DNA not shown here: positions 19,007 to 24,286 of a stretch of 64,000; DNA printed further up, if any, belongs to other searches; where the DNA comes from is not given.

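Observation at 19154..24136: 1660-aa secreted protein with Cu-amine-oxidase-N stalk domains, a large uncharacterised catalytic-sized core and a C-terminal triple repeat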

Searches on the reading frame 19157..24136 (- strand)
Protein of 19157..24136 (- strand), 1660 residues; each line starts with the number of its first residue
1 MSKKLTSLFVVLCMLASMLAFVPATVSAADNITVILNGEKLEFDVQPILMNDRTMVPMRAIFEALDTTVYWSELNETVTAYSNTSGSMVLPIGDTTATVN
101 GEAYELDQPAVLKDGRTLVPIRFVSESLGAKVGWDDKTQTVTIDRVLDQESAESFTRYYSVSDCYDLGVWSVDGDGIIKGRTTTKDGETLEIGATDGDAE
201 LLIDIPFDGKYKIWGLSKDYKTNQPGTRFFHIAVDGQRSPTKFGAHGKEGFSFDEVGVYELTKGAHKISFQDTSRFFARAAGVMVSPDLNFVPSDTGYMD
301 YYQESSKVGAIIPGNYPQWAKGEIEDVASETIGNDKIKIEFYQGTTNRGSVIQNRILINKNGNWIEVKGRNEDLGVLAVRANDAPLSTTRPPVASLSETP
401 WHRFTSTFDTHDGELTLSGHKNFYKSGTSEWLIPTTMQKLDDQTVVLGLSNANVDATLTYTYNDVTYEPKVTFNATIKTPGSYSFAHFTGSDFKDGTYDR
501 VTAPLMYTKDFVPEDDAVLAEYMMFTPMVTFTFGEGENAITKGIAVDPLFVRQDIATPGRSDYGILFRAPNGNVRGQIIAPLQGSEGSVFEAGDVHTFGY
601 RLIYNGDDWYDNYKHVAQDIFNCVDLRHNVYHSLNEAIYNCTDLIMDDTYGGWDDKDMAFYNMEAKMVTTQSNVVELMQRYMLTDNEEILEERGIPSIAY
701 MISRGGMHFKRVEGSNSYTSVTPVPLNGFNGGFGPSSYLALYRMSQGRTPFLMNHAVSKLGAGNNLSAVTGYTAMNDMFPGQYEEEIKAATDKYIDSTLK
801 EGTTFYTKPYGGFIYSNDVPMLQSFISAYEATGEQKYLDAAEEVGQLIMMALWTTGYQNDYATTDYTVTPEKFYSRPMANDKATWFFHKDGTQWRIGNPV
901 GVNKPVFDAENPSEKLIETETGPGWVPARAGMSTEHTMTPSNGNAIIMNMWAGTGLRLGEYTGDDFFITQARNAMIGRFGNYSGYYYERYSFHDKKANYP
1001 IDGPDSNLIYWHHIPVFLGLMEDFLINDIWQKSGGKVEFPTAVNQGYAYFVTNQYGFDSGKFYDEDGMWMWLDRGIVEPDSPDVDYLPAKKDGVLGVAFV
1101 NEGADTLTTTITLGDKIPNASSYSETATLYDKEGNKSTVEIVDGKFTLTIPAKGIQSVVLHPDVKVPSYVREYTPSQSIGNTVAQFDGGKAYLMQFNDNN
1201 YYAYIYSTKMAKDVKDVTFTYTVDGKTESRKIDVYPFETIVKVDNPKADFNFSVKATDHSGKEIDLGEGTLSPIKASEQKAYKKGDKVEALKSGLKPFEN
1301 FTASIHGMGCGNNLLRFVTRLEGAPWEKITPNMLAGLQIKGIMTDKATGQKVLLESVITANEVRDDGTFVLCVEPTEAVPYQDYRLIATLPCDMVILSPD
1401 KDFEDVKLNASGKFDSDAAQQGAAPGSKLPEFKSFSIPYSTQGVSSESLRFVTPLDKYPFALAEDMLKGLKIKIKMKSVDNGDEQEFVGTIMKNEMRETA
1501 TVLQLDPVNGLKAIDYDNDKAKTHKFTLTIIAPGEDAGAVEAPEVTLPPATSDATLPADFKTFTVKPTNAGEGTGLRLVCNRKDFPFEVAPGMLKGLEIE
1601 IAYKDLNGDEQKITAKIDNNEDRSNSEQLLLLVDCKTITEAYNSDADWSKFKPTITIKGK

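Call 4: search_protein_families(library=pfam, proteins=[window:19157-24136:-], max_evalue=1)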
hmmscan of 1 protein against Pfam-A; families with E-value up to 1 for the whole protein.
window:19157-24136:- (1660 aa): 3 families
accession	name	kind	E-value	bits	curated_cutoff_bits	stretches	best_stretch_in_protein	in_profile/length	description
PF07833.16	Cu_amine_oxidN1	-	4.3e-37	126.8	24.2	1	36-143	2-108/108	Copper amine oxidase N-terminal domain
PF23064.1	CUB_M02D8_5_5th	-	0.0071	16.9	27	0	1195-1241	2-46/112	M02D8_5-like, fifth CUB domain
PF06662.19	C5-epim_C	-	0.02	14.8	23.3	1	821-863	34-76/188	D-glucuronyl C5-epimerase C-terminus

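Call 5: search_protein_families(library=ncbifam, proteins=[window:19157-24136:-], max_evalue=1)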
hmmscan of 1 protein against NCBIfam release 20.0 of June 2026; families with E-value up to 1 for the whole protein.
window:19157-24136:- (1660 aa): 1 family
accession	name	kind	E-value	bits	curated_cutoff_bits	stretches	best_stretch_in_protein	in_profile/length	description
NF011285.0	PRK14696.1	equivalog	0.00031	19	1278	1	52-130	34-111/757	primary-amine oxidase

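Call 6: search_solved_structures(query=window:19157-24136:-, max_evalue=1)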
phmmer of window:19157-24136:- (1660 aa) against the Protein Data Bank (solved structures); distinct sequences matched with E-value up to 1: 4.
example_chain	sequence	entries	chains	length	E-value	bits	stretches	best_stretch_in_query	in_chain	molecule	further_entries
2mbz_A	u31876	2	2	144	0.033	14.4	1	763-874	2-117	HTH-type transcriptional activator TipA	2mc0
7mq5_A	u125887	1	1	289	0.035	14.4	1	378-449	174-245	Universal stress protein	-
3mt0_A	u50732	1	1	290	0.035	14.4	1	378-449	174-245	uncharacterized protein PA1789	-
1ny9_A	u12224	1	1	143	0.043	14.1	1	764-874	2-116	Transcriptional activator tipA-S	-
